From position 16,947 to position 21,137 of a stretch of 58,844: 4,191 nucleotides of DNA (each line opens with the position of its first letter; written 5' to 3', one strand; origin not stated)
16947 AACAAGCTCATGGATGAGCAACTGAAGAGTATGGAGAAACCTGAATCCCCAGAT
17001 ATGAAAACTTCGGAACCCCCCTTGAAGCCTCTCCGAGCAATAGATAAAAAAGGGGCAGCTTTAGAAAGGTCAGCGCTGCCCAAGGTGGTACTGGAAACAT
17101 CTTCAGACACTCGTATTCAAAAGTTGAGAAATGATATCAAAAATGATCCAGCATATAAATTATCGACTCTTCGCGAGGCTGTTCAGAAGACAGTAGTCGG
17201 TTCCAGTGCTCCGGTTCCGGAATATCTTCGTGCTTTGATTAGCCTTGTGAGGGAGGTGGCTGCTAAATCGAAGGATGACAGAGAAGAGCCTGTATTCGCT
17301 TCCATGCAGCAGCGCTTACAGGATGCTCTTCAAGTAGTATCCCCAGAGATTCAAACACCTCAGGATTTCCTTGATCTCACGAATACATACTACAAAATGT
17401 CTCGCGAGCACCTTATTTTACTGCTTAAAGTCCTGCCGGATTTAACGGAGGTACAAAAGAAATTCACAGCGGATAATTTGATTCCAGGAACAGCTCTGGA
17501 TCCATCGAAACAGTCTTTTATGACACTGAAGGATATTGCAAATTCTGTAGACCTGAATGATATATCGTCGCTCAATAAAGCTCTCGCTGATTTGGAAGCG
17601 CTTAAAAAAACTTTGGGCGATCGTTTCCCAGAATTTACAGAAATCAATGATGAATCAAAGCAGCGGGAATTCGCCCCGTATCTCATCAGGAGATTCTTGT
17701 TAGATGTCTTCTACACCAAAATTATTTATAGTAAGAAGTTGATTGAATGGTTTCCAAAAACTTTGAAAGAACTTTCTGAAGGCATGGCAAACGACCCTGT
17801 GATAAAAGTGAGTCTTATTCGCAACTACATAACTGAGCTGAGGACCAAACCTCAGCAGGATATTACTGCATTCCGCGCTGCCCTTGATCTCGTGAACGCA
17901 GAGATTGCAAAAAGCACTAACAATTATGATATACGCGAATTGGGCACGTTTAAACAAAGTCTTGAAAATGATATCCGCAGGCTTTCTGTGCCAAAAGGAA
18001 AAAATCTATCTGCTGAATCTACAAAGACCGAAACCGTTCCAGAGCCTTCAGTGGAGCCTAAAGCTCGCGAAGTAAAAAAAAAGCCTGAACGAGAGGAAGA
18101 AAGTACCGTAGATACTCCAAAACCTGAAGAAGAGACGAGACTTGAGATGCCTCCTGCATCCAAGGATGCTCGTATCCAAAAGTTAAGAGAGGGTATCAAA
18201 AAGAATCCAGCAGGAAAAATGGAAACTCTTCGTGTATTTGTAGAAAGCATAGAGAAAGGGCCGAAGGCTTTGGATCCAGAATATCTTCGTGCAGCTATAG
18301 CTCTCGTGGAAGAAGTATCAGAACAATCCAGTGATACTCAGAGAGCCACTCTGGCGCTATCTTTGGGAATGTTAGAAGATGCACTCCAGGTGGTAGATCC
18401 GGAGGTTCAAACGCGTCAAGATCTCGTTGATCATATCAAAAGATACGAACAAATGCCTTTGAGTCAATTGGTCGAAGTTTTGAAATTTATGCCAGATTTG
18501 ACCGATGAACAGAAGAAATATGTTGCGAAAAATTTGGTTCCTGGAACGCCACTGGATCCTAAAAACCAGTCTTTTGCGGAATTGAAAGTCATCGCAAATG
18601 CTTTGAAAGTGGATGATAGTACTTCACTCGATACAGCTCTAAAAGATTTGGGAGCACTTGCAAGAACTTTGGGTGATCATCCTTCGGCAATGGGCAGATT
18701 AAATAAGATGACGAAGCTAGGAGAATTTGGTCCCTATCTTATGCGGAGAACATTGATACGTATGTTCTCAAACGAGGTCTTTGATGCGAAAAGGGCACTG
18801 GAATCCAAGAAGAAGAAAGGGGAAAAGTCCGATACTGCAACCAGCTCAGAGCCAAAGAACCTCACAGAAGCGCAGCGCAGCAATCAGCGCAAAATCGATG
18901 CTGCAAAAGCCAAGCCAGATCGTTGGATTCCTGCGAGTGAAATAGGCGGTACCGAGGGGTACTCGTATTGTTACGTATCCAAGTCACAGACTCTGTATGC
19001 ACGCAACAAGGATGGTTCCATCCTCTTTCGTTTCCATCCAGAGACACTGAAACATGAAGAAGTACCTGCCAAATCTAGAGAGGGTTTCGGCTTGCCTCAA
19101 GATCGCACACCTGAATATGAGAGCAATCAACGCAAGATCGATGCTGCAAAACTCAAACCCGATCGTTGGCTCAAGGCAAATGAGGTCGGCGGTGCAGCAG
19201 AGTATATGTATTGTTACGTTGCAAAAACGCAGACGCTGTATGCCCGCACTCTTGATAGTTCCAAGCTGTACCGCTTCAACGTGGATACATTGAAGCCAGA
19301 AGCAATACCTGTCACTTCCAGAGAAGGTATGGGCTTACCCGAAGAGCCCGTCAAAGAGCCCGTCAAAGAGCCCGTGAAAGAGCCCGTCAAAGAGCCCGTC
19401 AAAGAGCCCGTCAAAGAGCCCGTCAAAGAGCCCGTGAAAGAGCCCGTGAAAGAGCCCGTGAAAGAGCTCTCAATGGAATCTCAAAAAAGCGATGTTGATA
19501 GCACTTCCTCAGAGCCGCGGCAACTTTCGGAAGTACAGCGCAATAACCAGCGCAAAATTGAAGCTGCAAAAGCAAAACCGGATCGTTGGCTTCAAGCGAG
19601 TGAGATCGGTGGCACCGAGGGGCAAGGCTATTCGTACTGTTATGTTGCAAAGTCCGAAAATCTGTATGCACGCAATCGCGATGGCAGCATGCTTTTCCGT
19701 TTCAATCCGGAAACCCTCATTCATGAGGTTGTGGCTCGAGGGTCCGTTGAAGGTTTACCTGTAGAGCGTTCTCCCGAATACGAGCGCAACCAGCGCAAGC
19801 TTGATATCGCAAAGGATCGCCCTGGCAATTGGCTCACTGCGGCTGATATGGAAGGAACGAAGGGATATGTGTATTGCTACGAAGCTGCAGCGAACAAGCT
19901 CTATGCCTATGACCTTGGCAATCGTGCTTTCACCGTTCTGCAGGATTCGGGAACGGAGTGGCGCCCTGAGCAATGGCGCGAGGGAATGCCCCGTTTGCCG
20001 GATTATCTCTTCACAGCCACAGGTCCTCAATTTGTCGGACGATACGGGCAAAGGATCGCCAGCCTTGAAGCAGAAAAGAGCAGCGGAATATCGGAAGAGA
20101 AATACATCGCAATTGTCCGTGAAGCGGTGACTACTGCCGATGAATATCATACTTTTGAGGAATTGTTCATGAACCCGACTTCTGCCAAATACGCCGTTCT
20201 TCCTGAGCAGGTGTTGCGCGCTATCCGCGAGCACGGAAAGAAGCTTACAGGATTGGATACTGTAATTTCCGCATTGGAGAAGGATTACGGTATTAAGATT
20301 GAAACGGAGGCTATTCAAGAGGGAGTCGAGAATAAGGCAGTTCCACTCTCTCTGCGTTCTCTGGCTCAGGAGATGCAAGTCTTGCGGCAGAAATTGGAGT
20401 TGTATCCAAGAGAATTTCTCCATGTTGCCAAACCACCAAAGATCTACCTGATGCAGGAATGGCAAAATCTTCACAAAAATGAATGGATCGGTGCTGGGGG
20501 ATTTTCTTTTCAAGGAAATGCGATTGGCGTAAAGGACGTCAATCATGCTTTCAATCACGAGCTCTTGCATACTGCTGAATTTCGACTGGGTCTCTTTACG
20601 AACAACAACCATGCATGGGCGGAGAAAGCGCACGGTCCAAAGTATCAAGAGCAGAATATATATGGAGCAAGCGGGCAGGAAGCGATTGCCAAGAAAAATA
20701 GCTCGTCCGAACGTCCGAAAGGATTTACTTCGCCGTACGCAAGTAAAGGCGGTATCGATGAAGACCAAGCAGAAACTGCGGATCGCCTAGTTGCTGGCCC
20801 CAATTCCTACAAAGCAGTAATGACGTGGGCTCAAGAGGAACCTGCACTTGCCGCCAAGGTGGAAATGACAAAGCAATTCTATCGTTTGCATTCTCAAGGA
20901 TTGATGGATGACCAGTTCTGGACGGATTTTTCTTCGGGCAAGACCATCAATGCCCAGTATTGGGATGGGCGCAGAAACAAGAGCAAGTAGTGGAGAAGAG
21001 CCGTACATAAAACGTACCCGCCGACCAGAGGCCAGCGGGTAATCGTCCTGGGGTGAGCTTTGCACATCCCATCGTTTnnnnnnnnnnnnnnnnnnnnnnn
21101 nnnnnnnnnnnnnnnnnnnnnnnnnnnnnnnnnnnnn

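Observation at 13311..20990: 2,559-aa giant mosaic protein translationally coupled to a small upstream gene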

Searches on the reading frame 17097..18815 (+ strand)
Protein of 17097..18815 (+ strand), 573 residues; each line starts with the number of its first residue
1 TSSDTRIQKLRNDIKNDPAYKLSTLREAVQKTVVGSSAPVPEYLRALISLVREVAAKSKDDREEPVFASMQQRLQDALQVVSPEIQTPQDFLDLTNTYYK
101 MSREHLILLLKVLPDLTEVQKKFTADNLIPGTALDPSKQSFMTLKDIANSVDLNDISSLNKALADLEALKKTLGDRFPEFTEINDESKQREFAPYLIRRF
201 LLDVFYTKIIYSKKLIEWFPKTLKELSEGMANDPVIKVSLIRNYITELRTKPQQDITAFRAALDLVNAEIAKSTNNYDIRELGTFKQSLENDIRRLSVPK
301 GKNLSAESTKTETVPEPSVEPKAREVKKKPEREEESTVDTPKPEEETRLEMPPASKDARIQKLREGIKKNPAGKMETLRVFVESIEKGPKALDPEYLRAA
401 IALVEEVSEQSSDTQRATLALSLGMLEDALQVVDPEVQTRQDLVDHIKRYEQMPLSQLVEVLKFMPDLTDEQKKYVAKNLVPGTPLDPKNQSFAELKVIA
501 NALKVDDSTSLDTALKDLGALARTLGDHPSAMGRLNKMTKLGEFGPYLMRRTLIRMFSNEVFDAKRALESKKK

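Call 13: search_protein_families(library=pfam, proteins=[window:17097-18815:+], max_evalue=10)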
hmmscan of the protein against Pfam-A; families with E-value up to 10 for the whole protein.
window:17097-18815:+ (573 aa): 6 families
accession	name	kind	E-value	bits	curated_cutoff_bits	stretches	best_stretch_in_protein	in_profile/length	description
PF19178.5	DUF5860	-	0.022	15.3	27.6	1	81-121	100-137/167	Family of unknown function (DUF5860)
PF10490.14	CENP-F_C_Rb_bdg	-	0.062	13.2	21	1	541-555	28-42/47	Rb-binding domain of kinetochore protein Cenp-F/LEK1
PF15372.11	DUF4600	-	0.091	13.5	27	1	438-465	35-62/128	Domain of unknown function (DUF4600)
PF24580.1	DUF7607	-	0.22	12.1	27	0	357-386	59-88/110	Domain of unknown function (DUF7607)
PF13424.12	TPR_12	-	0.29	11.8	30.1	1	504-537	35-70/77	Tetratricopeptide repeat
PF15721.10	ANXA2R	-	3.1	8.7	27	0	27-76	76-125/190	Annexin-2 receptor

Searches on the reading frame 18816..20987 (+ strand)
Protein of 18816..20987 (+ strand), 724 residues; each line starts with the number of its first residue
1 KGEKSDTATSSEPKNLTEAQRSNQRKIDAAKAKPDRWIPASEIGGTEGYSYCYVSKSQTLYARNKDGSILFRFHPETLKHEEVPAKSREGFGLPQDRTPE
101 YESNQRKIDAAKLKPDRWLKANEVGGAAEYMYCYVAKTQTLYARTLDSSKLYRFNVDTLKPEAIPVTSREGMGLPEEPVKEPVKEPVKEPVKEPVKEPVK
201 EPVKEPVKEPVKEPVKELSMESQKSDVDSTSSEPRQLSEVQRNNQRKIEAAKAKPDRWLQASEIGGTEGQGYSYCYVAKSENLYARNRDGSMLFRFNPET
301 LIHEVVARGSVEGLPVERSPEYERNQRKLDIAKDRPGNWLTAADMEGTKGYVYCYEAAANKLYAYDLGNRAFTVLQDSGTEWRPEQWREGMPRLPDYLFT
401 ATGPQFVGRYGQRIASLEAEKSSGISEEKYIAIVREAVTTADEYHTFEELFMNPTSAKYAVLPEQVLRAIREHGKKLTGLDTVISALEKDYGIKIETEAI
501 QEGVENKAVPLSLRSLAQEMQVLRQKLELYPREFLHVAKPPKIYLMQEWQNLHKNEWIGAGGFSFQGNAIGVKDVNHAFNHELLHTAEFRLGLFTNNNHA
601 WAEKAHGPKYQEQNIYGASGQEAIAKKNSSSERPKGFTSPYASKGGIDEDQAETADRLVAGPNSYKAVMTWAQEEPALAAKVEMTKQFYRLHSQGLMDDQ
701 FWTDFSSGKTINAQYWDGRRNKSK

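Call 45: search_protein_representatives(alignment_id=A3)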
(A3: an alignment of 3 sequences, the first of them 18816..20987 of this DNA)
Query: 3 sequences, 568 profile positions. Proteins with E-value up to 0.001 (for the whole library): 150; up to 1e-10: 64; up to 1e-30: 21. The best 150 are listed.
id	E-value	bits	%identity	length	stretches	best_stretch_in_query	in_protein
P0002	0.0e+00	1068.3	-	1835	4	178-566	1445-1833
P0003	2.4e-70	253.9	-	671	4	190-564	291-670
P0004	3.5e-68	246.8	-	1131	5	190-565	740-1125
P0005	2.9e-54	200.8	-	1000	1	247-564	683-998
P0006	3.4e-54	200.6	-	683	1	267-565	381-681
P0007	3.7e-54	200.5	-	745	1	266-566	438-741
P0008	2.6e-49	184.5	-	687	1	270-565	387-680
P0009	1.4e-45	172.1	-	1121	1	263-564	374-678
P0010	6.3e-44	166.7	-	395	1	268-565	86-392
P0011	4.2e-43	164.0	-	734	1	262-565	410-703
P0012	5.9e-43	163.5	-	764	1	197-566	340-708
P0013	1.4e-42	162.3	-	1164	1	251-564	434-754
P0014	1.1e-41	159.3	-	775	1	278-564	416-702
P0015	2.3e-41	158.2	-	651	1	255-563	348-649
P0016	3.1e-41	157.8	-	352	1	267-564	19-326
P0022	8.6e-33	129.9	-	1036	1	259-566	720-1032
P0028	2.0e-26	108.9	-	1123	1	250-561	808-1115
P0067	1.8e-10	56.2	-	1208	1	281-565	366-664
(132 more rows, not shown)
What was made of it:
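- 20016..20987 (+): C-terminal zincin-like domain (aa 2236-2559): HELLH at 2416-2420 and a conserved ID-ED-QAE at 2482-2488. At least 150 relatives have E<=1e-3 and 64 have E<=1e-10 (call 45).
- Tried and rejected: The exhaustive profile search (call 45) was what opened the family.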

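Call 53: find_encoding_contigs(protein=P0010, flank=6000, max_places=3)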
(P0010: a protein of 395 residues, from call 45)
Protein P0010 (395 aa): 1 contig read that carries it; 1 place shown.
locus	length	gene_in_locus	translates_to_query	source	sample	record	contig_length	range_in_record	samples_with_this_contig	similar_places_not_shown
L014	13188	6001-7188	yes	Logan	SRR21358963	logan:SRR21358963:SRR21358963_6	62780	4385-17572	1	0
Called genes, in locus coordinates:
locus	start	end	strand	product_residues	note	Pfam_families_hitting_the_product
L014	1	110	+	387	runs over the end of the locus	PF13439:Glyco_transf_4, PF13579:Glyco_trans_4_4 (weak), PF20706:GT4-conflict, PF00534:Glycos_transf_1, PF13692:Glyco_trans_1_4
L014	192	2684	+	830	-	PF01510:Amidase_2, PF08486:SpoIID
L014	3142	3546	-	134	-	PF00472:RF-1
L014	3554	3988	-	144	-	-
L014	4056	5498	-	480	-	-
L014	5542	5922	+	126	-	-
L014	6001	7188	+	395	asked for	-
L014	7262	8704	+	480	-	PF00479:G6PD_N, PF02781:G6PD_C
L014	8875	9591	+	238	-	PF01182:Glucosamine_iso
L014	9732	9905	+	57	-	-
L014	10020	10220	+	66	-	-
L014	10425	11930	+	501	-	PF05362:Lon_C (faint), PF13541:ChlI, PF00158:Sigma54_activat (weak), PF01078:Mg_chelatase, PF07728:AAA_5, PF00493:MCM (weak), PF13335:Mg_chelatase_C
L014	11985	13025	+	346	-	-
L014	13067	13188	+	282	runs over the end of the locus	PF00215:OMPdecase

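Call 54: find_encoding_contigs(protein=P0003, flank=6000, max_places=3)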
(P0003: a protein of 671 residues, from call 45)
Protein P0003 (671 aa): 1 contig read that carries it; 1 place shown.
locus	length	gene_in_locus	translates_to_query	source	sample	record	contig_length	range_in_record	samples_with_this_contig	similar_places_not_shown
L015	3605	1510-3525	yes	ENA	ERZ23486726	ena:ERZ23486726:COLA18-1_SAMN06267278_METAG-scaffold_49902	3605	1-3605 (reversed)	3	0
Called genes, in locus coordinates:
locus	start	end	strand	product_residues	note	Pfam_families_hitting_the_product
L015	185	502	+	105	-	-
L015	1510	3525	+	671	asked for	-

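Call 79: search_protein_families(library=pfam, alignment_id=A6, max_evalue=0.001)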
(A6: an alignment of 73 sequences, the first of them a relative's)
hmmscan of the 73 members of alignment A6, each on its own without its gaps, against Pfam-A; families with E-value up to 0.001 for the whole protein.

A. member 1, P0003 (671 aa): 0 families

B. families by the number of members that match (of 73 scanned): 24 families
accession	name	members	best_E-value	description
PF14559.12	TPR_19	14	4.6e-09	Tetratricopeptide repeat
PF13428.12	TPR_14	13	6.3e-11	Tetratricopeptide repeat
PF07719.23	TPR_2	10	1.2e-10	Tetratricopeptide repeat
PF13176.12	TPR_7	9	1.3e-07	Tetratricopeptide repeat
PF13432.12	TPR_16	7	6.1e-11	Tetratricopeptide repeat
PF15890.11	Peptidase_Mx1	5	3.2e-14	Putative zinc-binding metallo-peptidase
PF13181.12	TPR_8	5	2.2e-07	Tetratricopeptide repeat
PF13174.12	TPR_6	4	7.2e-08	Tetratricopeptide repeat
PF00515.34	TPR_1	4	9.5e-08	Tetratricopeptide repeat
PF13424.12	TPR_12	3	4.8e-09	Tetratricopeptide repeat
PF13431.12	TPR_17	3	1.9e-06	Tetratricopeptide repeat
PF13429.12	TPR_15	3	7.9e-05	Tetratricopeptide repeat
PF13414.12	TPR_11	3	0.00012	TPR repeat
PF13371.12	TPR_9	2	4.6e-05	Tetratricopeptide repeat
PF13374.12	TPR_10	2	8.4e-05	Tetratricopeptide repeat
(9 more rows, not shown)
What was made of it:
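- Closest known: Pfam PF15890 Peptidase_Mx1. Same: Some relatives of the window's domain pass the Pfam model (best E 3.2e-14, call 79).
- Some relatives pass Peptidase_Mx1 with a best E of 3.2e-14 (call 79).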

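Call 87: find_encoding_contigs(protein=P0022, flank=4000, max_places=2)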
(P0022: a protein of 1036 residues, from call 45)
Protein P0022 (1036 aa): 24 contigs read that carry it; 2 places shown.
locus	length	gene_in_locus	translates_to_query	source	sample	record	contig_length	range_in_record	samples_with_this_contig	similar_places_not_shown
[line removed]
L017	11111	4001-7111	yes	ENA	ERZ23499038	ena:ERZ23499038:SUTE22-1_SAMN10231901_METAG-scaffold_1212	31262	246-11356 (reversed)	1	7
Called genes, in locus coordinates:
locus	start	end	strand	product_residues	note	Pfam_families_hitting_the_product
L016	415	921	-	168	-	-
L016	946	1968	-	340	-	-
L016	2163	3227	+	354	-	PF00226:DnaJ, PF01556:DnaJ_C, PF00684:DnaJ_CXXCXGXG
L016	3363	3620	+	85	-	PF12840:HTH_20, PF01022:HTH_5, PF13412:HTH_24 (weak)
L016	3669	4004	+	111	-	-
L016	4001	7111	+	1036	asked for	-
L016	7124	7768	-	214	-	PF13083:KH_KhpA-B, PF01424:R3H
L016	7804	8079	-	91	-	PF00216:Bac_DNA_binding, PF18291:HU-HIG, PF14908:HU-CCDC81_euk_1 (weak)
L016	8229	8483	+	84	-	-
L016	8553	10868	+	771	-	PF01751:Toprim, PF01131:Topoisom_bac, PF13368:Toprim_C_rpt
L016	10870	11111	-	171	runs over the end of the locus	-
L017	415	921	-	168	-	-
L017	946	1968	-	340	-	-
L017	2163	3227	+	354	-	PF00226:DnaJ, PF01556:DnaJ_C, PF00684:DnaJ_CXXCXGXG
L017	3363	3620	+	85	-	PF12840:HTH_20, PF01022:HTH_5, PF13412:HTH_24 (weak)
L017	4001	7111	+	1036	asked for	-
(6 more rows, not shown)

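Call 88: find_encoding_contigs(protein=P0028, flank=4000, max_places=2)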
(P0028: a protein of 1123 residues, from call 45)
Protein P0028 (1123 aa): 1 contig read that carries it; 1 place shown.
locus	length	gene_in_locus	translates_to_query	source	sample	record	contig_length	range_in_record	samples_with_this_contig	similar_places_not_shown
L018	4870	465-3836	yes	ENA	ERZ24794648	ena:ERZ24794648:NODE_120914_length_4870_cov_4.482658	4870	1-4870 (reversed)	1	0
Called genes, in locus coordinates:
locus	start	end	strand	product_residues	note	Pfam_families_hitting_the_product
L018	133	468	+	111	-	-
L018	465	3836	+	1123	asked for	PF15890:Peptidase_Mx1 (weak)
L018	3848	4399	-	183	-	PF13083:KH_KhpA-B, PF01424:R3H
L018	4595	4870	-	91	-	PF00216:Bac_DNA_binding, PF18291:HU-HIG, PF14908:HU-CCDC81_euk_1 (weak)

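Call 89: find_encoding_contigs(protein=P0007, flank=4000, max_places=2)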
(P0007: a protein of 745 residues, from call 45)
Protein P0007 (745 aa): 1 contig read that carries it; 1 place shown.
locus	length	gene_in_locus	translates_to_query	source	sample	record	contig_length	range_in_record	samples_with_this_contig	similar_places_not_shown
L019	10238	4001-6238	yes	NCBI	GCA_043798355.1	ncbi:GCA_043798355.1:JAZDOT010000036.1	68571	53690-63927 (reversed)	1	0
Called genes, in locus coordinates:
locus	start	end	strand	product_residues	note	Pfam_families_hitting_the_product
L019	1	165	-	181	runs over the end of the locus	PF01195:Pept_tRNA_hydro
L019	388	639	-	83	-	-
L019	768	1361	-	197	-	-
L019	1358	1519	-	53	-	-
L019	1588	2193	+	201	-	PF10502:Peptidase_S26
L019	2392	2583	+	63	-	PF00584:SecE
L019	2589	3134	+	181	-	PF02357:NusG, PF00467:KOW (weak)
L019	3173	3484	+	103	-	PF00708:Acylphosphatase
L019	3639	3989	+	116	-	-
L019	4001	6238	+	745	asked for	-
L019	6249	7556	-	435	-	PF03023:MurJ, PF01554:MatE (weak)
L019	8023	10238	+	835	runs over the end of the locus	PF18072:FGAR-AT_linker, PF00586:AIRS, PF02769:AIRS_C, PF00586:AIRS, PF02769:AIRS_C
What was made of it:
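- On Polymorphic toxin systems: In L016, L018 and L019 the next gene is also on the opposite strand: a KhpA/R3H-domain gene in L016 and L018, and murJ in L019 (calls 87-89).
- The Mx1-like domain is conserved across deep CPR lineages rather than swapped freely (calls 45, 87-89).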

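Call 102: find_encoding_contigs(protein=P0067, flank=3000, max_places=2)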
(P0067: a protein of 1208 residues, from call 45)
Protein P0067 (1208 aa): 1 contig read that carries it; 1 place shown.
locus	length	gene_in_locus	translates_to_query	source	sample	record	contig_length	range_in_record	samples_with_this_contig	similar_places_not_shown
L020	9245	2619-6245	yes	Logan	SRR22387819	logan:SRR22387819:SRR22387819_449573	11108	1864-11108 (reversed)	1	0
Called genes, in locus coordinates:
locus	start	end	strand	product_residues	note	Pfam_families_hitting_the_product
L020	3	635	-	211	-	?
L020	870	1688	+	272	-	PF01978:TrmB (weak)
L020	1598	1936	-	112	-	PF07784:DUF1622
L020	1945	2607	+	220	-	-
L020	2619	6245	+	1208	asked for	PF27244:GtfB_M (faint), PF07719:TPR_2 (faint), PF13174:TPR_6 (faint), PF13428:TPR_14 (faint), PF14559:TPR_19 (faint)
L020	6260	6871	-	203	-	-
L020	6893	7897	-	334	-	PF00294:PfkB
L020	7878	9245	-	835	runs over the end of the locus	PF09134:Invasin_D3 (faint), PF00041:fn3 (faint), PF16656:Pur_ac_phosph_N (faint)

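Call 103: find_encoding_contigs(protein=P0012, flank=3000, max_places=2)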
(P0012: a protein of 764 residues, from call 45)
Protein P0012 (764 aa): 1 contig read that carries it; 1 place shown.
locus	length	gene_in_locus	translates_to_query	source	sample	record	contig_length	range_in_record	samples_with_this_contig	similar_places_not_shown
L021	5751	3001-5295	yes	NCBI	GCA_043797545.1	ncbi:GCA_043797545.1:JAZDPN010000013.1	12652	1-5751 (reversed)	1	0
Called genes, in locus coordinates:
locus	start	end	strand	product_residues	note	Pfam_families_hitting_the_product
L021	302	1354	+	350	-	PF07907:YibE_F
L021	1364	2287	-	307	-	PF03741:TerC (weak), PF04332:DUF475, PF03741:TerC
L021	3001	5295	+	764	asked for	-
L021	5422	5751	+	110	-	PF01554:MatE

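Call 104: find_encoding_contigs(protein=P0004, flank=3000, max_places=2)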
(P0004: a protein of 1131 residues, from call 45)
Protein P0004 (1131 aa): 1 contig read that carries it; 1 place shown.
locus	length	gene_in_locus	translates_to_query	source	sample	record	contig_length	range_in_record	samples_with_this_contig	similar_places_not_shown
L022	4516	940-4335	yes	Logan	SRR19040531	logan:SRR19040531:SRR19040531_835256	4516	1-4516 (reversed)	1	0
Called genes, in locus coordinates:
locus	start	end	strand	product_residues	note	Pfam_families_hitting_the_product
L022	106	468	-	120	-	-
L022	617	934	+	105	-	-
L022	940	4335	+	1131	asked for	-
